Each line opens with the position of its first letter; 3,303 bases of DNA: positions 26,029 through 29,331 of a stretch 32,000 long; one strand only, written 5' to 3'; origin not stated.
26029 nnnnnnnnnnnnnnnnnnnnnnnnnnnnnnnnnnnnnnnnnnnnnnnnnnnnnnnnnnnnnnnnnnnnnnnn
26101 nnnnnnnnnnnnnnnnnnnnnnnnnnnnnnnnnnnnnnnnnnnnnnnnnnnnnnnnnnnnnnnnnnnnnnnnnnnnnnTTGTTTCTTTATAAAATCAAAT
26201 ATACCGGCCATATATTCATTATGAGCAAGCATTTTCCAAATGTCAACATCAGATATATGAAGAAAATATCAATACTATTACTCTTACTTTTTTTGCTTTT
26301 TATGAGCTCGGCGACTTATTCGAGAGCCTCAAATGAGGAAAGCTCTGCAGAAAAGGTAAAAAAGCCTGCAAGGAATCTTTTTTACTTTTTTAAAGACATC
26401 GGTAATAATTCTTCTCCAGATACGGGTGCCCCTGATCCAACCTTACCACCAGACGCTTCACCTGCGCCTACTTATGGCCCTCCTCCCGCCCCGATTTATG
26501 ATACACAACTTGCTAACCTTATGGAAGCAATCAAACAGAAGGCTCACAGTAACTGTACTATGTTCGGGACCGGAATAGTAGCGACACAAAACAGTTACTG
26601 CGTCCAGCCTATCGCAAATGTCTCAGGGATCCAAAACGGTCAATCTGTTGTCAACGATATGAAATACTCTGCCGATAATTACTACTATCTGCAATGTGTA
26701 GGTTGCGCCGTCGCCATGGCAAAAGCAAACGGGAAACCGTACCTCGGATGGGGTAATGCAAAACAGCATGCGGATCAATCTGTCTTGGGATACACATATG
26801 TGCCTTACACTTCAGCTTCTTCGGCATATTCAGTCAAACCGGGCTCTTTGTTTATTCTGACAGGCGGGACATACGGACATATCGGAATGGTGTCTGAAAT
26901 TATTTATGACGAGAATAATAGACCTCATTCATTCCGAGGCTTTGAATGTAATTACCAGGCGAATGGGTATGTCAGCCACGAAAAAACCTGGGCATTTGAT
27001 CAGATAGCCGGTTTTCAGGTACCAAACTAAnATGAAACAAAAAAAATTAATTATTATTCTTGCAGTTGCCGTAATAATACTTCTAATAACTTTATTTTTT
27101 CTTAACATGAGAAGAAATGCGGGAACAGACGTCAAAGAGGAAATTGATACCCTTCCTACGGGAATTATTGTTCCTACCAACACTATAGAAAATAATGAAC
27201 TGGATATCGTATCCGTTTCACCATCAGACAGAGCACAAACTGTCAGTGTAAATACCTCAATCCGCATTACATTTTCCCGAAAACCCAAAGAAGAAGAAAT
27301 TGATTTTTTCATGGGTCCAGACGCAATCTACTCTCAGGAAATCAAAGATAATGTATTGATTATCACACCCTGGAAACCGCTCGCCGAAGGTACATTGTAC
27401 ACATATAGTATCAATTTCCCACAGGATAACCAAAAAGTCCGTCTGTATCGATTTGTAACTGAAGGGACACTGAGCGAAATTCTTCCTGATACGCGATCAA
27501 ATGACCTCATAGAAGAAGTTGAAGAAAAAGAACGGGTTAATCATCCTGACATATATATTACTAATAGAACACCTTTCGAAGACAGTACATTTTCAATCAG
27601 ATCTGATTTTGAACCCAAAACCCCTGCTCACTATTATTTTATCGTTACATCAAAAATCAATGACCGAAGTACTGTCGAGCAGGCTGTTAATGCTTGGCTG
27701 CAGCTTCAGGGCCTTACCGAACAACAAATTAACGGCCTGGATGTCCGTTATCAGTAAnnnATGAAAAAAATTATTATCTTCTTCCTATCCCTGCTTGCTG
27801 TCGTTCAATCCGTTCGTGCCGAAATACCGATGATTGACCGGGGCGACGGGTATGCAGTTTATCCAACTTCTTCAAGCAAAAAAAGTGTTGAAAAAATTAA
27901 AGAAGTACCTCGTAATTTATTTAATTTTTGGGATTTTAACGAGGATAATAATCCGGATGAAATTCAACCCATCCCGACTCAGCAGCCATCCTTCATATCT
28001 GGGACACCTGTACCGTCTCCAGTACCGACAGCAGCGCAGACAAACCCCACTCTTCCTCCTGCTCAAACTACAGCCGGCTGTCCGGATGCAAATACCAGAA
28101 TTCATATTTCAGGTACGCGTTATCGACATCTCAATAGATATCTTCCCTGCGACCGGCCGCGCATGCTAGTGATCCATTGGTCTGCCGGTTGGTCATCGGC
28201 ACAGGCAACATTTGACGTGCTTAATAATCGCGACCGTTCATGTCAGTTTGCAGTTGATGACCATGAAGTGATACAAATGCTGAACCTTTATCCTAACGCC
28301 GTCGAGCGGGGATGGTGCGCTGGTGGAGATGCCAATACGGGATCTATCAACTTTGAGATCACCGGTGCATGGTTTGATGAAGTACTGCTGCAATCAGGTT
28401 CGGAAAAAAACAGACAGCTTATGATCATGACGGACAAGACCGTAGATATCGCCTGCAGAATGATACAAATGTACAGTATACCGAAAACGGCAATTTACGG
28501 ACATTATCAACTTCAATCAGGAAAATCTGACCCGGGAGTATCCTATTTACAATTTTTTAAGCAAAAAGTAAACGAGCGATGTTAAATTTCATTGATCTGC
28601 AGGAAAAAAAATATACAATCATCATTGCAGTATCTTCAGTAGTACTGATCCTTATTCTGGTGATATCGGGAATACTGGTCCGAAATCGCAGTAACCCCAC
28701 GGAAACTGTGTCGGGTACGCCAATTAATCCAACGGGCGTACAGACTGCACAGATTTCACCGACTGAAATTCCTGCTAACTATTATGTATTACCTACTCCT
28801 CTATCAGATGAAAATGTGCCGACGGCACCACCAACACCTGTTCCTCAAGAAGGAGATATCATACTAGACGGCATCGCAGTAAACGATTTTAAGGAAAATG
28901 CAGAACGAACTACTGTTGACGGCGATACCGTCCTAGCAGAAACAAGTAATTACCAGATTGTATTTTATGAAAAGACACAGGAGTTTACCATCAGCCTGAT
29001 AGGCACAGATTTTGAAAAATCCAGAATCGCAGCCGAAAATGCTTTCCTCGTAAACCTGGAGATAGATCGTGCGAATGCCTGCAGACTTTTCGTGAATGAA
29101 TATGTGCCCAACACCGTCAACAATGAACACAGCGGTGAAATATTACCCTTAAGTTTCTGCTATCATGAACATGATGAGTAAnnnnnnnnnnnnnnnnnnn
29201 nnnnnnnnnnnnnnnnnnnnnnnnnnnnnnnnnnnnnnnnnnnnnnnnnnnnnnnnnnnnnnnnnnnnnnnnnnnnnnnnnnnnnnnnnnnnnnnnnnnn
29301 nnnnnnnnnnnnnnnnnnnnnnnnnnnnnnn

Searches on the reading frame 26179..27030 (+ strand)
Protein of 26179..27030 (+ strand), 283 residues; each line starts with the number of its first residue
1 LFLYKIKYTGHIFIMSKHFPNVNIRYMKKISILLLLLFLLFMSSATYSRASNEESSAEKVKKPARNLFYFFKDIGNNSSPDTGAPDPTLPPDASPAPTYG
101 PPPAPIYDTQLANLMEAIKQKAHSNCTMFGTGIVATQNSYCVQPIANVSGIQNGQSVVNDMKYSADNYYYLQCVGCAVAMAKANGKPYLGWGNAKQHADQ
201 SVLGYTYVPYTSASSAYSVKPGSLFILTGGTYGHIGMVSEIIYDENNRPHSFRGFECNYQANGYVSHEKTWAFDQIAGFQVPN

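Call 24: search_protein_families(library=pfam, proteins=[window:26179-27030:+], max_evalue=0.001)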
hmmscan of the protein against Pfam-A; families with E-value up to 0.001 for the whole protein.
window:26179-27030:+ (283 aa): 1 family
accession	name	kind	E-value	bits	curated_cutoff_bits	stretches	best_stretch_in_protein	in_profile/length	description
PF05257.22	CHAP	-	2.7e-08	34.6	26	1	165-244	3-72/81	CHAP domain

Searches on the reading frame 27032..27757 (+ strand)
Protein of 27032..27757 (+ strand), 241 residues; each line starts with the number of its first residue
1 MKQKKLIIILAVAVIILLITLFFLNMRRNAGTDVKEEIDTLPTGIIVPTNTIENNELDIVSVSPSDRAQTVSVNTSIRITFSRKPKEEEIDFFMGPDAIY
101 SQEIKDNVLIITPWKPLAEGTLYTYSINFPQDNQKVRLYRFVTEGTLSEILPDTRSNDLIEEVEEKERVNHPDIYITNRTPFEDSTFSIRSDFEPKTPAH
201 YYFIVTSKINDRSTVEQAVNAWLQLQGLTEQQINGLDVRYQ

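Call 24: search_protein_families(library=pfam, proteins=[window:27032-27757:+], max_evalue=0.001)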
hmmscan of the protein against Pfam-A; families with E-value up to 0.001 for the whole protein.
window:27032-27757:+ (241 aa): 1 family
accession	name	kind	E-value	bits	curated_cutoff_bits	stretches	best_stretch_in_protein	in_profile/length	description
PF13205.12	Big_5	-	9.4e-09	36.4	23.6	1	54-128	2-84/105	Bacterial Ig-like domain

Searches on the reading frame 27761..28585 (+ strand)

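Call 24: search_protein_families(library=pfam, proteins=[window:27761-28585:+], max_evalue=0.001)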
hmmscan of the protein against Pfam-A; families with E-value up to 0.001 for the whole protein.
window:27761-28585:+ (274 aa): 1 family
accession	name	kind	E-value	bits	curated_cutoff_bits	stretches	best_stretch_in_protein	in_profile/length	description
PF01510.30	Amidase_2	-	3.3e-11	44.1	26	1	132-259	4-130/131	N-acetylmuramoyl-L-alanine amidase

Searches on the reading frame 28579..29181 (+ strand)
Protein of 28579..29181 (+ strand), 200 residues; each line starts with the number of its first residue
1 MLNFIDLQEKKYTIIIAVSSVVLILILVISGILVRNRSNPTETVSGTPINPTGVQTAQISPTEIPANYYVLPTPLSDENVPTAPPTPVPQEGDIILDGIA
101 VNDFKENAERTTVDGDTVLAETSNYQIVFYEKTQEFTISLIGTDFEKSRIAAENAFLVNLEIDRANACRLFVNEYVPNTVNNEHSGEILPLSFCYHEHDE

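Call 24: search_protein_families(library=pfam, proteins=[window:28579-29181:+], max_evalue=0.001)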
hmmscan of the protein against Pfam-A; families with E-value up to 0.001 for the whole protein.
window:28579-29181:+ (200 aa): 0 families

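Call 52: search_protein_families(library=pfam, proteins=[window:28579-29181:+], max_evalue=5)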
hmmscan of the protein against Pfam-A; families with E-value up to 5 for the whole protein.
window:28579-29181:+ (200 aa): 1 family
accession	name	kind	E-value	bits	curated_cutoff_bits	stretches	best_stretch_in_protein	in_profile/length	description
PF14610.12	Psg1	-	0.081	13.1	30.1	1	9-39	152-182/186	Ykl077w/Psg1 (Pma1 Stabilization in Golgi)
